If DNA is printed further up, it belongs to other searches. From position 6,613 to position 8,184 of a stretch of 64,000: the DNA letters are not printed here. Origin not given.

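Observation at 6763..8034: Kinase C-lobe only: N-lobe-less PASTA 'pseudokinase' with a C-terminal zinc ribbon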

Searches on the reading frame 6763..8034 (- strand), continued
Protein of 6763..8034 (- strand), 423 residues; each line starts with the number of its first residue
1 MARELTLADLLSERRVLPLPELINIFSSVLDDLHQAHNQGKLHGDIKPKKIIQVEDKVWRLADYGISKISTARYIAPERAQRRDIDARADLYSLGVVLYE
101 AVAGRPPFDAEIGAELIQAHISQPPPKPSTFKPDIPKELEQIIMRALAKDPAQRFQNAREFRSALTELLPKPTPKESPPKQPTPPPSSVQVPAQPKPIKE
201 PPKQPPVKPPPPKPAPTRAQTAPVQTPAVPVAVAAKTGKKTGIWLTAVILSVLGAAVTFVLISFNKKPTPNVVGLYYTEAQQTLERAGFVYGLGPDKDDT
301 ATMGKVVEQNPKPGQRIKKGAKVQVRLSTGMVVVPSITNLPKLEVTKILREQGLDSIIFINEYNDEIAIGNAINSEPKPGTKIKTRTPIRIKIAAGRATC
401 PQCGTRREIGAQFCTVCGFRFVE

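Call 29: fold_search(model_id=the predicted structure, library=pdb)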
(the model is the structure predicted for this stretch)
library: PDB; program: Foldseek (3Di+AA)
matches with E <= 10: 2000; with E <= 0.001: 2000
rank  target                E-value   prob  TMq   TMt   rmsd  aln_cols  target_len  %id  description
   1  6i2p_B                1.8e-16  1.00  0.38  0.60   1.8       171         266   31  Crystal structure of the Mycobacterium tuberculosis PknB kinase domain (L33E mutant) in complex with its substrate Gar (released 2019-05-22)
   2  6i2p_A                2.0e-16  1.00  0.38  0.58   2.2       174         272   31  Crystal structure of the Mycobacterium tuberculosis PknB kinase domain (L33E mutant) in complex with its substrate Gar (released 2019-05-22)
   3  3oro                  1.8e-15  1.00  0.38  0.58   1.8       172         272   31  Mycobacterium tuberculosis PknB kinase domain L33D mutant (crystal form 4) (released 2010-12-15)
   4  1o6y                  2.2e-15  1.00  0.37  0.60   2.8       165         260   32  Catalytic domain of PknB kinase from Mycobacterium tuberculosis (released 2003-01-30)
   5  6b2p                  2.3e-15  1.00  0.38  0.62   1.4       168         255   31  Dual Inhibition of the Essential Protein Kinases A and B in Mycobacterium tuberculosis (released 2018-02-14)
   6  3orl                  2.6e-15  1.00  0.37  0.57   1.4       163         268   32  Mycobacterium tuberculosis PknB kinase domain L33D mutant (crystal form 3) (released 2010-12-15)
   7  3f69_A                2.8e-15  1.00  0.37  0.58   2.6       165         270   32  Crystal structure of the Mycobacterium tuberculosis PknB mutant kinase domain in complex with KT5720 (released 2008-12-02)
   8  5u94                  5.4e-15  1.00  0.38  0.60   2.1       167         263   32  Crystal structure of the Mycobacterium tuberculosis PASTA kinase PknB in complex with the potential theraputic kinase in (released 2017-12-20)
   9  4eqm_A                8.3e-15  1.00  0.39  0.60   2.2       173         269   33  Structural analysis of Staphylococcus aureus serine/threonine kinase PknB (released 2012-06-27)
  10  2fum_A                9.4e-15  1.00  0.38  0.60   2.6       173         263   29  Catalytic domain of protein kinase PknB from Mycobacterium tuberculosis in complex with mitoxantrone (released 2006-08-01)
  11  3ort                  1.4e-14  1.00  0.38  0.58   1.2       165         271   32  Mycobacterium tuberculosis PknB kinase domain L33D mutant (crystal form 6) (released 2010-12-15)
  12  3ork                  1.5e-14  1.00  0.37  0.57   1.5       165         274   32  Mycobacterium tuberculosis PknB kinase domain L33D mutant (crystal form 2) (released 2010-12-15)
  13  3orp                  2.8e-14  1.00  0.38  0.58   1.3       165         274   33  Mycobacterium tuberculosis PknB kinase domain L33D mutant (crystal form 5) (released 2010-12-15)
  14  3f69_B                3.6e-14  1.00  0.38  0.56   2.3       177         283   30  Crystal structure of the Mycobacterium tuberculosis PknB mutant kinase domain in complex with KT5720 (released 2008-12-02)
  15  3ori_A                3.6e-14  1.00  0.38  0.59   2.0       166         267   32  Mycobacterium tuberculosis PknB kinase domain L33D mutant (crystal form 1) (released 2010-12-15)
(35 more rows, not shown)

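Call 32: find_related_loci(query=A1, collection=genome_contigs, flank=10000)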
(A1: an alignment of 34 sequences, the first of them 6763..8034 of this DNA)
Query A1 (423 aa) in genome_contigs; peptide patterns used: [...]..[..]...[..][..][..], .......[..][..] (x = any residue, [..] = any of these).
600 stretches matched a pattern (row limit reached: there are more); 595 encode a relative of the query (tblastn E <= 1e-3); the best 80 are kept; 80 distinct loci.
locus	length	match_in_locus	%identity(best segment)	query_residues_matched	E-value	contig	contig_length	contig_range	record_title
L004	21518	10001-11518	28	6-400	1e-45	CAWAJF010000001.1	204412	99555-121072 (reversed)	MAG: uncultured Solirubrobacterales bacterium isolate MFD02416.bin.1.9 genome assembly, contig: contig_102622, whole gen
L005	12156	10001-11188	30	6-400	3e-45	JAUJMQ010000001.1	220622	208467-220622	MAG: Egibacteraceae bacterium isolate YX1bin3 opera_contig_112, whole genome shotgun sequence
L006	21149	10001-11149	29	6-397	4e-43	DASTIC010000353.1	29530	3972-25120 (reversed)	MAG TPA_asm: Solirubrobacteraceae bacterium isolate SMAG_U857 k141_723361, whole genome shotgun sequence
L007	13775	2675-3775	29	33-396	5e-43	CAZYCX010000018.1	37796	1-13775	MAG TPA_asm: uncultured Acidimicrobiaceae bacterium isolate SRP284430_co1_2 genome assembly, contig: NODE_461_length_377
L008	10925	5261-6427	29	6-393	4e-42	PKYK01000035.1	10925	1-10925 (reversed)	MAG: Acidimicrobiaceae bacterium isolate palsa_646 73.20120500_P19.24_contig_3186, whole genome shotgun sequence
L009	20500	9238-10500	30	6-401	2e-41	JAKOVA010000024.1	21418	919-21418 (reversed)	MAG: Actinomycetes bacterium isolate JPNG_maxbin.026 k201_134258, whole genome shotgun sequence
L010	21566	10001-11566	29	3-403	3e-41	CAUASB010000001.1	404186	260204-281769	MAG TPA_asm: uncultured Eggerthella sp. isolate ERR8263780_bin.14_MetaWRAP_v1.3_MAG genome assembly, contig: ERZ18534240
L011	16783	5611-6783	28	6-396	2e-40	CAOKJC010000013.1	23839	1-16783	MAG TPA_asm: uncultured Clostridium sp. isolate SRR15604565_bin.57_metawrap_v1.3_MAG genome assembly, contig: NODE.1606_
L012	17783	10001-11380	30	13-396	5e-40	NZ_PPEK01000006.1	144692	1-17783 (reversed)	Enteroscipio rubneri strain ResAG-96 ResAG96T_contig_006, whole genome shotgun sequence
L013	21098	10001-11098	29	6-396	7e-40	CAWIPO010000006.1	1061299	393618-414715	MAG: uncultured Thermoleophilia bacterium isolate MFD05454.bin.2.240 genome assembly, contig: contig_16786, whole genome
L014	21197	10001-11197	28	6-396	3e-39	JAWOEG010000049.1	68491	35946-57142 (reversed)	MAG: Eubacteriales bacterium isolate BLK5-3.bin.158 k191_1375092, whole genome shotgun sequence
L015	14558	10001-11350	28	23-396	2e-38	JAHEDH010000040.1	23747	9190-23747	MAG: bacterium isolate Ww195 NODE_2962_length_23747_cov_4.862313, whole genome shotgun sequence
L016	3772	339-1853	30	40-396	4e-38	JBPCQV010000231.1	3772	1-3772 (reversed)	MAG: Acidimicrobiia bacterium isolate TH_ant_mag_217 S1Ck127_9721820_flag_0_multi_5.9863_len_3772, whole genome shotgun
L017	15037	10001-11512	27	6-396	2e-37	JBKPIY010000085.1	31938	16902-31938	MAG: Actinomycetota bacterium isolate EKS_GB_MAG_00007 EKS_GB_000000010292, whole genome shotgun sequence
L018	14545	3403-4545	27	33-403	2e-37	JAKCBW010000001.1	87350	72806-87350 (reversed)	MAG: Actinomycetes bacterium isolate YF5.bin13 NODE_106_length_87350_cov_3.931555, whole genome shotgun sequence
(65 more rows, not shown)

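Call 33: find_encoding_contigs(protein=P0001, flank=1000, max_places=5)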
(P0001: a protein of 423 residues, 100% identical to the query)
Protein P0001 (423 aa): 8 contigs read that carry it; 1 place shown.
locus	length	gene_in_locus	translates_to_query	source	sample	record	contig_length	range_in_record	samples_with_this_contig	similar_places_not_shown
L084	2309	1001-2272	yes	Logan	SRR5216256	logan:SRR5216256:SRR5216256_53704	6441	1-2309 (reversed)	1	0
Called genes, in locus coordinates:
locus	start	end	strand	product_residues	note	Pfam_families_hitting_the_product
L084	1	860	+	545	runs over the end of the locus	PF12895:ANAPC3 (faint), PF00515:TPR_1 (faint), PF07719:TPR_2 (faint), PF13174:TPR_6 (faint), PF13176:TPR_7 (faint), PF13181:TPR_8 (faint), PF13428:TPR_14 (weak), PF13429:TPR_15 (weak), +6 more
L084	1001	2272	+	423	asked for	PF00069:Pkinase, PF07714:PK_Tyr_Ser-Thr, PF03793:PASTA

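Call 34: find_encoding_contigs(protein=P0021, flank=10000, max_places=1)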
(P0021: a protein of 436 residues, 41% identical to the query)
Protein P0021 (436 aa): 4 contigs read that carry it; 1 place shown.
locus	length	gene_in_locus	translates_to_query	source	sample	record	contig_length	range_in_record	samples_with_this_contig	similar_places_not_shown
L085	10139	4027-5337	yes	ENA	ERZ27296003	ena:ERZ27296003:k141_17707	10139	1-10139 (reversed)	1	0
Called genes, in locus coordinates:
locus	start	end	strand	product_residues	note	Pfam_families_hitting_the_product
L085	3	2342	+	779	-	?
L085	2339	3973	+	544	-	PF13181:TPR_8 (faint), PF13414:TPR_11 (faint), PF13428:TPR_14 (faint), PF25058:ARM_TT21 (faint), PF14559:TPR_19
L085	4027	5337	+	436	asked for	PF00069:Pkinase, PF07714:PK_Tyr_Ser-Thr, PF03793:PASTA, PF13240:Zn_Ribbon_1 (faint)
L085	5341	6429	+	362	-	PF12773:DZR (weak), PF13240:Zn_Ribbon_1, PF13248:Zn_ribbon_3 (weak), PF24463:DUF7577 (weak), PF13620:CarboxypepD_reg (faint), PF08308:PEGA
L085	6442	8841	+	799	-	PF10282:Lactonase (faint), PF21783:YNCE (faint), PF02239:Cytochrom_D1 (faint), PF23414:Beta-prop_EML_2 (faint), PF25174:Beta-prop_THOC3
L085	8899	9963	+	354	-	-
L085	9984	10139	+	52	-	?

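Call 35: find_encoding_contigs(protein=P0024, flank=10000, max_places=1)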
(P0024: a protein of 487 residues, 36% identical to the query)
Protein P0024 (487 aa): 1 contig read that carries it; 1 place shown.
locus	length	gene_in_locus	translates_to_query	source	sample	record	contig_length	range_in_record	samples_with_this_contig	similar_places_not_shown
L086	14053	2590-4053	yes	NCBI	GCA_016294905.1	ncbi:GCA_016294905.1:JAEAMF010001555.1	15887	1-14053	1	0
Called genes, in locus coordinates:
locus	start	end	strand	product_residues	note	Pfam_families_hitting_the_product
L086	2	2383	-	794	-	?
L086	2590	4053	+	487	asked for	PF00069:Pkinase, PF07714:PK_Tyr_Ser-Thr, PF03793:PASTA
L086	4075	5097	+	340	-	PF13248:Zn_ribbon_3 (weak), PF13240:Zn_Ribbon_1 (weak), PF12985:DUF3869 (faint), PF13620:CarboxypepD_reg (faint), PF08308:PEGA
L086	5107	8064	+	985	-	PF00041:fn3 (faint), PF22494:choice_anch_I (faint), PF10282:Lactonase (faint), PF25174:Beta-prop_THOC3 (weak), PF21783:YNCE, PF25174:Beta-prop_THOC3 (weak)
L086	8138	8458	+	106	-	-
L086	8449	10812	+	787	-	PF01496:V_ATPase_I (weak)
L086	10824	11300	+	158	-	PF00137:ATP-synt_C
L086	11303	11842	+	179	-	PF01991:vATP-synt_E (weak)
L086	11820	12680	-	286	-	-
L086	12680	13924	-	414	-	PF01809:YidD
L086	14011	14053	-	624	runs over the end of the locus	?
